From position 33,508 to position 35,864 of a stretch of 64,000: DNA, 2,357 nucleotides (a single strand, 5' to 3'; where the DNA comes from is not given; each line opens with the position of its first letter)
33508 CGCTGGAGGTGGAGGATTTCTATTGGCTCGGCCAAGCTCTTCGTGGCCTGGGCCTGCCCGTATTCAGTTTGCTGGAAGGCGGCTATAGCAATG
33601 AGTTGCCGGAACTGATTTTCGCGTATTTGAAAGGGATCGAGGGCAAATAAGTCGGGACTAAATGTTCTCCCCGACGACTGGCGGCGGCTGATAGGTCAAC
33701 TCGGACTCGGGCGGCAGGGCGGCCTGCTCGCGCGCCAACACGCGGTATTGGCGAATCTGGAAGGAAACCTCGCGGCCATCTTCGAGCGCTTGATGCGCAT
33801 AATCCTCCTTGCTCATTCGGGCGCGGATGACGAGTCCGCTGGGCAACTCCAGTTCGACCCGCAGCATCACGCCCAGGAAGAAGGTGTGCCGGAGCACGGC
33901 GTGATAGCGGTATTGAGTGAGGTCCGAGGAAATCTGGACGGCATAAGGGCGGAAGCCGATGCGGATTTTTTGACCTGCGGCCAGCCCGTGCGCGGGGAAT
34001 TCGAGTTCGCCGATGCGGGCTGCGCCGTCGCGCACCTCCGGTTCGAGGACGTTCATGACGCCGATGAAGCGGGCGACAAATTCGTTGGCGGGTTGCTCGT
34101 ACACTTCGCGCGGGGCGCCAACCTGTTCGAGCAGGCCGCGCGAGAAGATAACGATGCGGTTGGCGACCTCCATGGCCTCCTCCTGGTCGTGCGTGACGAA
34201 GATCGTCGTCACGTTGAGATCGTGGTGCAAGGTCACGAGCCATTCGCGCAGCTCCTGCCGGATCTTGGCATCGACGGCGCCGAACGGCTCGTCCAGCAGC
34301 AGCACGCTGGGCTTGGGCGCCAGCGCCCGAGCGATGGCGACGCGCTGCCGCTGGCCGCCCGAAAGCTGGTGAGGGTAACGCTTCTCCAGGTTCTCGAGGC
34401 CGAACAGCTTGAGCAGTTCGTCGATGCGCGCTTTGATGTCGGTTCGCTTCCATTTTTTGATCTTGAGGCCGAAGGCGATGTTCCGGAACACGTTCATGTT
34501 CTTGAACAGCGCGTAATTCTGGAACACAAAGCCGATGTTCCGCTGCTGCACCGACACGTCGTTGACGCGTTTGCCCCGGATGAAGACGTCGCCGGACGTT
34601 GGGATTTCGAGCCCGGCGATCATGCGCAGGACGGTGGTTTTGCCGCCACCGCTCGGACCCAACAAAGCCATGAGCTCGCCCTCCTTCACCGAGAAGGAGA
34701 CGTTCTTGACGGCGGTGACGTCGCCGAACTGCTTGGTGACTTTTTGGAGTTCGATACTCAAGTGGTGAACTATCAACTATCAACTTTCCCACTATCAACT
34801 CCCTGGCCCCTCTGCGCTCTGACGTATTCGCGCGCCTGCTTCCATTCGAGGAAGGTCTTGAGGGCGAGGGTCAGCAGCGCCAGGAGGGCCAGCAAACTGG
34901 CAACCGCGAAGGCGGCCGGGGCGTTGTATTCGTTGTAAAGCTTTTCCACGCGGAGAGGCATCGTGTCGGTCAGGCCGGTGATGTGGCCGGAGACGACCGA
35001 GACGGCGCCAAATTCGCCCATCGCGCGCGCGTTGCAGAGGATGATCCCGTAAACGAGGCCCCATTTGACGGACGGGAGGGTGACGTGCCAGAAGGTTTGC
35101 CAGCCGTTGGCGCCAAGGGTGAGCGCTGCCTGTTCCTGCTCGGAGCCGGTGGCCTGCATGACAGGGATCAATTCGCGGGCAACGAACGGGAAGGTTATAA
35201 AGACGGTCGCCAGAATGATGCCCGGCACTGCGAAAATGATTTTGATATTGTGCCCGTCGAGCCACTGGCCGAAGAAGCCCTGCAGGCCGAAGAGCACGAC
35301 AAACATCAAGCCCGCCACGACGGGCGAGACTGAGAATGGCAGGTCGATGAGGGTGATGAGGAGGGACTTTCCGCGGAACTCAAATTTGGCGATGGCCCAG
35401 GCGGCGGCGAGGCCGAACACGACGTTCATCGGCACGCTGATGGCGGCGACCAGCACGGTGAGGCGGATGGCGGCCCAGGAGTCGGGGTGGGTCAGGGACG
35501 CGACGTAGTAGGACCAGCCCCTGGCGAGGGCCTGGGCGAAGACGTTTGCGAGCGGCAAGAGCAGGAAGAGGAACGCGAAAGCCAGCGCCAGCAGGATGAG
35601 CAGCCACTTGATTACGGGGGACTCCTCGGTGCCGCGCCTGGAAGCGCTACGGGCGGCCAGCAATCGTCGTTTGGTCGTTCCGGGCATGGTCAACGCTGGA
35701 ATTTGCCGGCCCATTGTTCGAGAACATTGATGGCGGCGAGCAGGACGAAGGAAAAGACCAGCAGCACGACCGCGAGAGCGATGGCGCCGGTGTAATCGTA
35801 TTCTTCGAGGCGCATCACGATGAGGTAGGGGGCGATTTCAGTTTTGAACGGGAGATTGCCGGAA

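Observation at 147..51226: Dispersed family of degenerate heptanucleotide (7-8 nt) tandem arrays at 15 or more loci, reusing the same unit vocabulary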

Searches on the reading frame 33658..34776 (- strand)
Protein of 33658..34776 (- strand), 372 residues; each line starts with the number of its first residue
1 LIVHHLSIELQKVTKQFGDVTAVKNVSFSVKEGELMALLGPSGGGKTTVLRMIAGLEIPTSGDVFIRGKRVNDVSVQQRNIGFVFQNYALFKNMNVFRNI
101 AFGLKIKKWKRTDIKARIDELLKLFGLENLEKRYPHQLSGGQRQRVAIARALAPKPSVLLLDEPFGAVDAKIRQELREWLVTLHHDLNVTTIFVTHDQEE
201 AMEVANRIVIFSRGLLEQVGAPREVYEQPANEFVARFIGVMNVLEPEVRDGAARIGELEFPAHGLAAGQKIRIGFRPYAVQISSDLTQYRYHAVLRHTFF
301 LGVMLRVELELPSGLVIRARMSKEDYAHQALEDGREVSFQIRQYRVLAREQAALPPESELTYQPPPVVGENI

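Call 60: search_protein_families(library=pfam, max_evalue=0.00001, proteins=[window:33658-34776:-])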
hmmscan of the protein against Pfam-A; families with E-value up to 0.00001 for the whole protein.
window:33658-34776:- (372 aa): 2 families
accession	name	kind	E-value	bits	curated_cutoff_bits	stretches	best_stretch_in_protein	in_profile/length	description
PF00005.33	ABC_tran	-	2.3e-38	132.3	25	1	23-165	1-136/137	ABC transporter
PF13304.12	AAA_21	-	1.5e-08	35.5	27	0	121-199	221-301/304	AAA domain, putative AbiEii toxin, Type IV TA system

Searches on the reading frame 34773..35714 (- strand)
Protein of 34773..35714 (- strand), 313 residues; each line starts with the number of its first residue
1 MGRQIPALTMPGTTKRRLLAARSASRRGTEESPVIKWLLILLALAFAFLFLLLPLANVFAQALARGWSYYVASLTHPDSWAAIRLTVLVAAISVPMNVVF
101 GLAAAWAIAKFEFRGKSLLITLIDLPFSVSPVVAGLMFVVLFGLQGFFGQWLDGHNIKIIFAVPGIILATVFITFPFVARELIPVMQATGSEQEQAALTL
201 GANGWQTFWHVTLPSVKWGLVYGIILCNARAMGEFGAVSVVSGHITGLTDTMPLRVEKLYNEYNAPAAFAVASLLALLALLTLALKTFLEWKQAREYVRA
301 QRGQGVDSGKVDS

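Call 60: search_protein_families(library=pfam, max_evalue=0.00001, proteins=[window:34773-35714:-])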
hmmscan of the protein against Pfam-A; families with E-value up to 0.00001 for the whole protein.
window:34773-35714:- (313 aa): 1 family
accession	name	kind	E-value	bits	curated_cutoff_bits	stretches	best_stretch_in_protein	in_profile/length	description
PF00528.27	BPD_transp_1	-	4.7e-14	53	26.4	1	98-290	2-179/184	Binding-protein-dependent transport system inner membrane component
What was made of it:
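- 34768..34800 (.): Array AACTATC at the junction between the permease stop and the ABC-ATPase start. The plus-strand sequence is the complement of the AGTTGAT units at 36736. Pfam (call 60).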
